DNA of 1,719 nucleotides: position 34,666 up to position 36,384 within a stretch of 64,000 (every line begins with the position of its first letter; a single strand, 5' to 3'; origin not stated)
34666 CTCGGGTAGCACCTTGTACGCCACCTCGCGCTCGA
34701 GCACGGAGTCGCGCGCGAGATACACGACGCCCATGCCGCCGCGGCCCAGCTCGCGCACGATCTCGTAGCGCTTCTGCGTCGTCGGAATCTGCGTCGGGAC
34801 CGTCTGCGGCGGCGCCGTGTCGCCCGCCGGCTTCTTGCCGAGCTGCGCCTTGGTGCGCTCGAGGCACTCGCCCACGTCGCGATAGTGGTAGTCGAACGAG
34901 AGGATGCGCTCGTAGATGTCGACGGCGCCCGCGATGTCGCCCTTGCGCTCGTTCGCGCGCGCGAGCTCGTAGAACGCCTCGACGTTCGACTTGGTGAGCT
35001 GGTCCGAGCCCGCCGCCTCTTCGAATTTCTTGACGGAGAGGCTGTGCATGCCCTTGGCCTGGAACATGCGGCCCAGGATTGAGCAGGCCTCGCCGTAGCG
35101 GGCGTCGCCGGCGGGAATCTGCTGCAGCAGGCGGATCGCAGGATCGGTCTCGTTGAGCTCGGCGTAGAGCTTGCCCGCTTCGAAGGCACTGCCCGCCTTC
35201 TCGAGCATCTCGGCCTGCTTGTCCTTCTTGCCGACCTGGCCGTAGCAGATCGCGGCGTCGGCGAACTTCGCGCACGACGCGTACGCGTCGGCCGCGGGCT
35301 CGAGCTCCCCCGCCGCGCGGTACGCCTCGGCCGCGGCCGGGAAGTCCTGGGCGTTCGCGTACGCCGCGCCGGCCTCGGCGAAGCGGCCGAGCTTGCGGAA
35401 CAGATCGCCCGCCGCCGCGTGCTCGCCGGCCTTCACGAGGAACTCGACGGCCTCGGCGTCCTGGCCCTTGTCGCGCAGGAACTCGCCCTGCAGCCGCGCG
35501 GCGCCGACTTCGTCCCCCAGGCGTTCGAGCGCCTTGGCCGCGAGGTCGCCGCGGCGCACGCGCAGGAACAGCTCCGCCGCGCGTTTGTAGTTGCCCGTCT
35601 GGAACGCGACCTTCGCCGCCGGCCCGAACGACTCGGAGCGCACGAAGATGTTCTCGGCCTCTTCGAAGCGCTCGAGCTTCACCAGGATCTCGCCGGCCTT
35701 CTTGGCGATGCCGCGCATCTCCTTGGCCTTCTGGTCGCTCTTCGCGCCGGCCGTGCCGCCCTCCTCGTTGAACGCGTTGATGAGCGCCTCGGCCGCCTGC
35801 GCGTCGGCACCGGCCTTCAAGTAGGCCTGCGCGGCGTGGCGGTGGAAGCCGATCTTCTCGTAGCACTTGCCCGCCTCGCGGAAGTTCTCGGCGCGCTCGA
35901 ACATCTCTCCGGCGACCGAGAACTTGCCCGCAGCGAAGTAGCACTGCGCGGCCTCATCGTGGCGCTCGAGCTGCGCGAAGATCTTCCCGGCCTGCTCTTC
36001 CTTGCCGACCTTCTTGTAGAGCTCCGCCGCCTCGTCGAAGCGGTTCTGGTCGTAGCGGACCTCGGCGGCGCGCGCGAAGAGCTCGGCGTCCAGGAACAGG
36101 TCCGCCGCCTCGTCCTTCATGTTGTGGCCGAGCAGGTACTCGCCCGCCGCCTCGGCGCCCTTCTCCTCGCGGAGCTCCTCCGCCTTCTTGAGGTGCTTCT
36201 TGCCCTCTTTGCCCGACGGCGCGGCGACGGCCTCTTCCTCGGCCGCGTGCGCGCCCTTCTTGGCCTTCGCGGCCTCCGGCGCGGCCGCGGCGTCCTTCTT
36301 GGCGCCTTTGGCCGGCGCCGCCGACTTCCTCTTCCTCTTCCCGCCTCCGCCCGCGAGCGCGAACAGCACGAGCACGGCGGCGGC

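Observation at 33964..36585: Hanks-type Ser/Thr kinase with inverted domain order: TM anchor, ~560 aa of TPR/Sel1-like repeats, then a C-terminal kinase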

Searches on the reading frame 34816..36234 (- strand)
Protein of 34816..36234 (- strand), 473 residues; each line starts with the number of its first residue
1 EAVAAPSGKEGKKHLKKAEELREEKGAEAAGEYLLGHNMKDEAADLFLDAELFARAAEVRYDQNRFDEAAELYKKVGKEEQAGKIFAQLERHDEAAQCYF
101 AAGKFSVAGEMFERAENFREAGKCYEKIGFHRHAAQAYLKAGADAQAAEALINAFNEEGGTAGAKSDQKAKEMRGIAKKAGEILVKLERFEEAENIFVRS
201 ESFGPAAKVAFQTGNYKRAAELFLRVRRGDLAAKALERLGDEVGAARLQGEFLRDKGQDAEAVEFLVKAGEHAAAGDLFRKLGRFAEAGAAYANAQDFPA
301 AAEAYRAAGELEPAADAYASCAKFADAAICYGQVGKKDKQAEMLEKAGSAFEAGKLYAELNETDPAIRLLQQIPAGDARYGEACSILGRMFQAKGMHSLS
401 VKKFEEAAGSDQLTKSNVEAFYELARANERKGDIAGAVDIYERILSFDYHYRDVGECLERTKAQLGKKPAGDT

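Call 18: find_homologous_proteins(query=window:34816-36234:-, max_evalue=0.001)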
Query window:34816-36234:- (473 aa): 45 proteins with E <= 0.001 among 8000 candidates.
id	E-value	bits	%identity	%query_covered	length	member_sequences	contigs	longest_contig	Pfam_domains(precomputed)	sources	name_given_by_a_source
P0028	1.9e-215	734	73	100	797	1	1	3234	PF23774.2,PF13414.13,PF13176.13,PF13428.13,PF00637.27,PF14559.13,PF07714.24,PF00069.32,PF00515.35,PF13424.13,PF13432.13,PF13181.13,PF07719.24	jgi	jgi:tetratricopeptide (TPR) repeat protein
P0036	5.3e-170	585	74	79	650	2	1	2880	PF07714.24,PF00069.32,PF13414.13,PF00515.35,PF13424.13,PF13176.13,PF13432.13,PF13428.13,PF13181.13,PF07719.24,PF13174.13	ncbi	ncbi:MAG: protein kinase domain-containing protein, partial [bacterium]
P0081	2.5e-138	480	55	96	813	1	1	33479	PF07714.24,PF00069.32,PF00515.35,PF13176.13,PF13432.13,PF00637.27,PF13181.13,PF07719.24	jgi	jgi:tetratricopeptide (TPR) repeat protein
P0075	5.3e-138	479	55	96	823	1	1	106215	PF07714.24,PF00069.32,PF00515.35,PF13176.13,PF13432.13,PF07719.24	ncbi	-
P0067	2.2e-137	477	54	96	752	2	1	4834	PF23774.2,PF13414.13,PF13176.13,PF13428.13,PF00637.27,PF07714.24,PF00069.32,PF00515.35,PF13424.13,PF14938.13,PF13432.13,PF13181.13,PF07719.24,PF13174.13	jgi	jgi:tetratricopeptide (TPR) repeat protein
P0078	3.0e-134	467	53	97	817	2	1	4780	PF07714.24,PF00069.32,PF13176.13,PF14938.13,PF13428.13,PF00637.27,PF13181.13,PF07719.24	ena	-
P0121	2.5e-127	444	51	98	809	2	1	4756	PF13414.13,PF13176.13,PF00637.27,PF07714.24,PF00069.32,PF00515.35,PF13424.13,PF14938.13,PF13432.13,PF13181.13,PF07719.24,PF13174.13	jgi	jgi:tetratricopeptide (TPR) repeat protein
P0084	1.9e-125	438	51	94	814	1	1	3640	PF23774.2,PF13414.13,PF13176.13,PF24762.2,PF13428.13,PF00637.27,PF07714.24,PF00069.32,PF00515.35,PF13424.13,PF14938.13,PF13181.13,PF07719.24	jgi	jgi:tetratricopeptide (TPR) repeat protein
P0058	1.8e-117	411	72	58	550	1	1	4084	PF07714.24,PF00069.32,PF13414.13,PF00515.35,PF13424.13,PF13176.13,PF13432.13,PF13428.13,PF13181.13,PF07719.24,PF13174.13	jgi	jgi:tetratricopeptide (TPR) repeat protein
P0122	1.0e-116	409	48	95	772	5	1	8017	PF07714.24,PF00069.32,PF00515.35,PF13176.13,PF14938.13,PF13432.13,PF13428.13,PF00637.27,PF13181.13,PF07719.24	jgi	jgi:tetratricopeptide (TPR) repeat protein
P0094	1.8e-116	408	53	89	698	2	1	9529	PF23774.2,PF07714.24,PF00069.32,PF13424.13,PF13176.13,PF25295.1,PF14938.13,PF25170.2,PF00637.27,PF13181.13,PF07719.24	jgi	jgi:tetratricopeptide (TPR) repeat protein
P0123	2.0e-116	408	48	95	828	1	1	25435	PF23774.2,PF07714.24,PF00069.32,PF00515.35,PF13176.13,PF14938.13,PF13432.13,PF25170.2,PF00637.27,PF07719.24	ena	-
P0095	4.5e-107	377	56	75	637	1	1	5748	PF07714.24,PF00069.32,PF13176.13,PF07719.24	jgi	jgi:tetratricopeptide (TPR) repeat protein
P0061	1.1e-104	369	80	47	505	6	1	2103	PF07714.24,PF00069.32,PF13176.13,PF13428.13,PF13181.13,PF07719.24,PF13174.13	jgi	-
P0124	2.4e-89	319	71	45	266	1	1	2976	-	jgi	jgi:tetratricopeptide (TPR) repeat protein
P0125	3.6e-87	312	41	91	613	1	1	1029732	PF14559.13,PF23774.2,PF13176.13,PF25295.1,PF24762.2,PF14938.13,PF13428.13,PF07719.24,PF13174.13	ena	-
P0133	1.7e-46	178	32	95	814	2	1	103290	PF23774.2,PF07714.24,PF00069.32,PF03109.23,PF13424.13,PF13176.13,PF24762.2,PF14938.13,PF00637.27,PF07719.24,PF13174.13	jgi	-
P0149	4.6e-30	123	79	17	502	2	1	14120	PF05491.20,PF17864.8,PF05496.19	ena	-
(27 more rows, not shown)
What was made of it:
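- One database gene call (P0149) carries RuvB domains and matches part of this protein's repeat region (call 18).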

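Call 31: find_encoding_contigs(protein=P0133, flank=9000, max_places=1)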
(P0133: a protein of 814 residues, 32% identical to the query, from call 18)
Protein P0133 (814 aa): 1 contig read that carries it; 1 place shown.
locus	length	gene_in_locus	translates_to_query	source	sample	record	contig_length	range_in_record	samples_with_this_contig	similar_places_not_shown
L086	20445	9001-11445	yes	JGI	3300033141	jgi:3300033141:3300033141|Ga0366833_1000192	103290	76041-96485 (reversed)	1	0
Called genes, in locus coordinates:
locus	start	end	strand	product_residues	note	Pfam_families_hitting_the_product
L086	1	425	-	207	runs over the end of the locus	-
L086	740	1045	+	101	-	PF17414:MatP_C (faint), PF01402:RHH_1 (faint), PF19891:DUF6364 (weak)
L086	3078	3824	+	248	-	PF20772:TACO1_YebC_N, PF01709:Transcrip_reg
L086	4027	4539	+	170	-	PF02075:RuvC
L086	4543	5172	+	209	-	PF01330:RuvA_N (weak), PF14520:HHH_5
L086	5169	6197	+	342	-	PF05496:RuvB_N, PF13191:AAA_16 (faint), PF00004:AAA, PF07728:AAA_5 (weak), PF17864:AAA_lid_4, PF05491:WHD_RuvB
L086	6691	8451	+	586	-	-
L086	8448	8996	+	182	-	PF02677:QueH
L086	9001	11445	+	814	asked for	PF00637:Clathrin (faint), PF07719:TPR_2 (faint), PF13174:TPR_6 (faint), PF13176:TPR_7 (faint), PF13424:TPR_12 (faint), PF00069:Pkinase, PF07714:PK_Tyr_Ser-Thr, PF03109:ABC1 (weak), +3 more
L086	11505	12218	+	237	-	PF00583:Acetyltransf_1, PF13508:Acetyltransf_7 (weak), PF13673:Acetyltransf_10 (weak)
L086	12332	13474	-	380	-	PF02754:CCG (weak)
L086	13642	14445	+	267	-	-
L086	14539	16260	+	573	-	PF04055:Radical_SAM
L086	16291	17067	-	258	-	PF05448:AXE1 (faint), PF01738:DLH (faint), PF02129:Peptidase_S15, PF20434:BD-FAE (faint), PF00561:Abhydrolase_1, PF12146:Hydrolase_4, PF12697:Abhydrolase_6, PF00326:Peptidase_S9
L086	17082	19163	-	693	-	PF00933:Glyco_hydro_3, PF01915:Glyco_hydro_3_C, PF14310:Fn3-like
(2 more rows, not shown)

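Call 32: find_encoding_contigs(protein=P0125, flank=9000, max_places=1)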
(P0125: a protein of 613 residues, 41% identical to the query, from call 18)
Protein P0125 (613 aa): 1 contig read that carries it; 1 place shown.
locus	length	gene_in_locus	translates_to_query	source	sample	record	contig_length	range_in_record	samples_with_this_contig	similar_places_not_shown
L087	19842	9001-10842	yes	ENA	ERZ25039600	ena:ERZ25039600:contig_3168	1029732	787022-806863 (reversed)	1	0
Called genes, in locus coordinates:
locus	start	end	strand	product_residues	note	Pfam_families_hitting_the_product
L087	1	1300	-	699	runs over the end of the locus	PF00578:AhpC-TSA, PF08534:Redoxin, PF13435:Cytochrome_C554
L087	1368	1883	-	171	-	PF00226:DnaJ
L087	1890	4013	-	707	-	PF00012:HSP70, PF06723:MreB_Mbl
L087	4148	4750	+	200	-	PF20772:TACO1_YebC_N, PF01709:Transcrip_reg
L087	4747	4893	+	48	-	PF01709:Transcrip_reg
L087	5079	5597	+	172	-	PF02075:RuvC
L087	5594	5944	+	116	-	PF01330:RuvA_N, PF14520:HHH_5 (faint)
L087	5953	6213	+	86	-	PF07499:RuvA_C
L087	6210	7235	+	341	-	PF05496:RuvB_N, PF13191:AAA_16 (faint), PF00004:AAA, PF07728:AAA_5 (faint), PF17864:AAA_lid_4, PF05491:WHD_RuvB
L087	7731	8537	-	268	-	-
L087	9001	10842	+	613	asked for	PF25295:TPR_IFT122 (faint), PF07719:TPR_2 (faint), PF13174:TPR_6 (faint), PF13176:TPR_7 (faint), PF13428:TPR_14 (faint), PF14559:TPR_19 (faint), PF14938:SNAP (faint), PF23774:TPR_GEMI5 (faint), +1 more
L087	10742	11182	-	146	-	-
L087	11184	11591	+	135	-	PF00069:Pkinase, PF07714:PK_Tyr_Ser-Thr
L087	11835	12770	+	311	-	PF03331:LpxC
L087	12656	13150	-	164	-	-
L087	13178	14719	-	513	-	PF14559:TPR_19 (faint)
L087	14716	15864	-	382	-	PF13428:TPR_14 (faint), PF07719:TPR_2 (faint), PF14559:TPR_19 (faint)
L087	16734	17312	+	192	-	-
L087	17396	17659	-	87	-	-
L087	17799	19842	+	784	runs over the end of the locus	PF00672:HAMP, PF00989:PAS, PF08448:PAS_4 (weak), PF13426:PAS_9 (weak), PF00512:HisKA, PF02518:HATPase_c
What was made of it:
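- The one examined (L087) sits in an assembly with several other broken genes (call 32).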

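Call 36: search_solved_structures(query=A2, max_evalue=1)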
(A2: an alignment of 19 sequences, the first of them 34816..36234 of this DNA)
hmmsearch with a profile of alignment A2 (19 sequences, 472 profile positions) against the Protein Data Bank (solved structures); distinct sequences matched with E-value up to 1: 103 (the best 60 are shown).
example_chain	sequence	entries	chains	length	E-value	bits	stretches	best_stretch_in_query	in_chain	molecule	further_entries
9qhb_A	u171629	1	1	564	4.9e-47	164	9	347-448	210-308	Engineered tetratricopeptide repeat protein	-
8bu0_A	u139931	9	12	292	2.9e-45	158.2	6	347-464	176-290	Consensus tetratricopeptide repeat protein | Crystal structure of an 8-repeat consensus TPR superhelix with Zinc. | Monomer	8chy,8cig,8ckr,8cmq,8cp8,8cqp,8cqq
9qhc_A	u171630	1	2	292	5.2e-23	84.8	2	347-464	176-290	Engineered tetratricopeptide repeat protein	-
8ch0_A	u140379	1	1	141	1.5e-17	66.8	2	346-448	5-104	Consensus tetratricopeptide repeat protein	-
2fo7_A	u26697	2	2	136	7.7e-17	64.4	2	347-448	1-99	SYNTHETIC CONSENSUS TPR PROTEIN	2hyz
7obi_A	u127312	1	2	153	9.8e-17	64.1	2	347-458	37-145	CTPR-rv4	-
7y4i_A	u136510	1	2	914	1.3e-15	60.3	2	348-456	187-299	Probable UDP-N-acetylglucosamine--peptide N-acetylglucosaminyltransferase SPINDLY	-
8dtf_A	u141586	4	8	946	1.5e-15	60.2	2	348-456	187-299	Probable UDP-N-acetylglucosamine--peptide N-acetylglucosaminyltransferase SPINDLY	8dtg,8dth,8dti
7yeh_B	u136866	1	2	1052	5e-15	58.5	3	354-450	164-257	UDP-N-acetylglucosamine--peptide N-acetylglucosaminyltransferase 110 kDa subunit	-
7yea_A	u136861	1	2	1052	5e-15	58.4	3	354-450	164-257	UDP-N-acetylglucosamine--peptide N-acetylglucosaminyltransferase 110 kDa subunit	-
7ntf_A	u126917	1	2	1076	6.3e-15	58.1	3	354-452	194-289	Isoform 1 of UDP-N-acetylglucosamine--peptide N-acetylglucosaminyltransferase 110 kDa subu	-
6eou_A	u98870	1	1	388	3.3e-14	55.7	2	354-454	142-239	UDP-N-acetylglucosamine--peptide N-acetylglucosaminyltransferase 110 kDa subunit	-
1w3b_A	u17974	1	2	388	1.2e-13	53.9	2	354-451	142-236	UDP-N-ACETYLGLUCOSAMINE--PEPTIDE N-ACETYLGLUCOSAMINYLTRANSFERASE 110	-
9gzg_A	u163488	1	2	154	1.1e-12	50.8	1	307-464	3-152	Engineered CTPR protein with glutamic acids for conductivity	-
1na0_A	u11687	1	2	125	5.8e-11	45.1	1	347-464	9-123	designed protein CTPR3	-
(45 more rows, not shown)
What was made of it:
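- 34840..35097 (-): Two to three canonical TPR-like hairpins with longer helices, residues 497-582, ending in the conserved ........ motif. The profile matches consensus TPR proteins, OGT and SPINDLY over profile positions 347-464 (call 36).
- On Tetratricopeptide repeat (TPR) proteins: The profile matches consensus TPR proteins over the C-terminal part of the array (call 36).
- Closest known: LapB. Different: The sequence match is generic TPR similarity (call 36).
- Closest known: Short-helix TPR-like solenoids of IFT-A subunits. Same: The 13-mer part of the profile matches these at E 8e-9 to 1e-3 (call 36).
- The repeat profile hits LapB chains at E 3.6e-7 to 8e-5 (call 36).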

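Call 37: predict_structure(alignment_id=A2)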
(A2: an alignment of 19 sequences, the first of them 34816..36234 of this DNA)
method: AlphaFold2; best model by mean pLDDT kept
length: 473 residues; sequences in the alignment: 19
mean_pLDDT: 92.9   pTM: 0.65
mean pLDDT of the five models: 92.9, 92.5, 92.6, 92.3, 92.0
residues with pLDDT >= 90: 395; 70-90: 68; 50-70: 5; < 50: 5
segments of 3 or more residues with pLDDT < 50: 470-473
pLDDT, mean of each block of 10 residues (from residue 1): 73 91 92 92 94 94 94 95 95 97 96 97 96 97 97 93 89 95 97 96 96 96 95 97 97 96 96 96 96 97 97 97 96 96 96 95 94 91 93 89 88 84 90 89 90 91 75 41
secondary structure, 60 per line:
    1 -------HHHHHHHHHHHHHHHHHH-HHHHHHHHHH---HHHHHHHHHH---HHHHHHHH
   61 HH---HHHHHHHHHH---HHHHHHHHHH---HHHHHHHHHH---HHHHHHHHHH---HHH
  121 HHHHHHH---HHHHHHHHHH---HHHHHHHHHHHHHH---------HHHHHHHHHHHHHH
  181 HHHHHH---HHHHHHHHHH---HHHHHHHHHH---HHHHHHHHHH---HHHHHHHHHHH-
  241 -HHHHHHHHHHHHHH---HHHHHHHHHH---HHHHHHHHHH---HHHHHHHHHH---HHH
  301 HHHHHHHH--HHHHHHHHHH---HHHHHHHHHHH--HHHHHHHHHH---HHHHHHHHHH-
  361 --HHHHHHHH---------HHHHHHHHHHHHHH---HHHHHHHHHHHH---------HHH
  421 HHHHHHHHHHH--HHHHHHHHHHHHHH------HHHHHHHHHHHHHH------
elements in order: H8-25 H27-36 H40-49 H53-62 H66-75 H79-88 H92-101 H105-114 H118-127 H131-140 H144-157 H167-186 H190-199 H203-212 H216-225 H229-239 H242-255 H259-268 H272-281 H285-294 H298-308 H311-320 H324-334 H337-346 H350-359 H363-370 H380-393 H397-408 H418-431 H434-447 H454-467
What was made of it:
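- On Tetratricopeptide repeat (TPR) proteins: AF2 solenoid with mean pLDDT 92.9 (call 37).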

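Call 40: fold_search(model_id=the predicted structure, library=pdb)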
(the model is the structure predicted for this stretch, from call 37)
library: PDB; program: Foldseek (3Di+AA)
matches with E <= 10: 1714; with E <= 0.001: 326
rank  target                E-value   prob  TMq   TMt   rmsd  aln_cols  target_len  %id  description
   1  5g04_J                1.1e-08  1.00  0.26  0.25  34.2       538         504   13  Structure of the human APC-Cdc20-Hsl1 complex (released 2016-05-25)
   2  9gaw_Q                1.2e-08  1.00  0.25  0.24  33.9       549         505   12  High-resolution structure of the Anaphase-promoting complex/cyclosome (APC/C) bound to co-activator Cdh1 (released 2024-08-14)
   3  9hvq_Q                1.6e-08  1.00  0.22  0.12  31.9       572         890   13  Structure of the transcribing Pol II-DSIF-PAF-SPT6-RECQL5 complex (released 2025-07-16)
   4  1w3b_A                1.6e-08  1.00  0.19  0.22  33.7       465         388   17  The superhelical TPR domain of O-linked GlcNAc transferase reveals structural similarities to importin alpha. (released 2004-09-09)
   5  8bbg_A                2.2e-08  1.00  0.32  0.14  15.8       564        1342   14  Structure of the IFT-A complex; anterograde IFT-A train model (released 2022-12-21)
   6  5a31_J                2.4e-08  1.00  0.26  0.25  33.9       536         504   14  Structure of the human APC-Cdh1-Hsl1-UbcH10 complex. (released 2015-11-18)
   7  5l9u_J                2.9e-08  1.00  0.26  0.24  34.1       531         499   13  Model of human Anaphase-promoting complex/Cyclosome (APC/C-CDH1) with a cross linked Ubiquitin variant-substrate-UBE2C (released 2016-09-14)
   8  8bbe_D                3.2e-08  1.00  0.26  0.20  32.9       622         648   12  Structure of the IFT-A complex; IFT-A2 module (released 2022-12-21)
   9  4ui9_J                3.2e-08  1.00  0.26  0.25  33.9       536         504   14  Atomic structure of the human Anaphase-Promoting Complex (released 2015-06-17)
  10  8fgw_D                3.4e-08  1.00  0.28  0.11  34.3       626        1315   12  Human IFT-A complex structures provide molecular insights into ciliary transport (released 2023-02-22)
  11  8pkp_K                4.3e-08  1.00  0.25  0.23  34.0       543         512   13  Cryo-EM structure of the apo Anaphase-promoting complex/cyclosome (APC/C) at 3.2 Angstrom resolution (released 2023-07-19)
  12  8dtf_A                5.3e-08  1.00  0.25  0.16  22.0       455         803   17  Cryo-EM structure of the full length Arabidopsis SPY with complete TPRs (released 2023-03-08)
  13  6q6g_K                5.3e-08  1.00  0.21  0.19  33.9       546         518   13  Cryo-EM structure of the APC/C-Cdc20-Cdk2-cyclinA2-Cks2 complex, the D1 box class (released 2019-09-11)
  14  8dtg_A                6.2e-08  1.00  0.25  0.16  21.9       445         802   18  Cryo-EM structure of Arabidopsis SPY alternative conformation 1 (released 2023-03-08)
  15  9rtt_Q                7.3e-08  1.00  0.22  0.13  32.4       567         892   15  Activated Elongation Complex with IWS1 and ELOF1 (released 2025-09-03)
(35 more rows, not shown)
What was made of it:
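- On Tetratricopeptide repeat (TPR) proteins: The top-50 Foldseek matches are almost all TPR or TPR-like solenoids (APC/C subunits, OGT, SPINDLY, IFT-A) at E about 1e-8, though the query-normalised TM-score is at most 0.36 (call 40).
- Closest known: Short-helix TPR-like solenoids of IFT-A subunits. Same: Foldseek's highest query-normalised TM-scores are to IFT-A chains (0.32-0.36; call 40).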

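Call 65: search_protein_representatives(alignment_id=A2)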
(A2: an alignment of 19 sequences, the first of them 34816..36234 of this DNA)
Query: 19 sequences, 472 profile positions. Proteins with E-value up to 0.001 (for the whole library): 14861; up to 1e-10: 2527; up to 1e-30: 544. The best 150 are listed.
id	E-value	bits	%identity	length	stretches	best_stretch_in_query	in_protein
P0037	3.5e-199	678.9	-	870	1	4-471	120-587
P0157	2.8e-180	616.6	-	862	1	3-467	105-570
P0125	1.4e-179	614.3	-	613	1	3-464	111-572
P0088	1.6e-179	614.1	-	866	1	6-469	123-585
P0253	6.0e-157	539.7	-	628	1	2-467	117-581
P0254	5.4e-150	516.7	-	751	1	5-469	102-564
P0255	2.5e-132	458.5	-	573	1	3-422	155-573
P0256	2.0e-130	452.2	-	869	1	4-468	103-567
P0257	2.6e-127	441.9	-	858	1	10-469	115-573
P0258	6.5e-122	424.1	-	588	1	153-469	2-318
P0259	1.7e-118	412.9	-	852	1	11-469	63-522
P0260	1.4e-117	409.9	-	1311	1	3-395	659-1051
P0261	3.4e-117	408.6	-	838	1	6-467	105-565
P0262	9.9e-115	400.5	-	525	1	7-395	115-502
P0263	5.5e-110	384.8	-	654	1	7-361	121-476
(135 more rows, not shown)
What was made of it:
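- Tried and rejected: The exhaustive profile search (call 65) replaced it.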
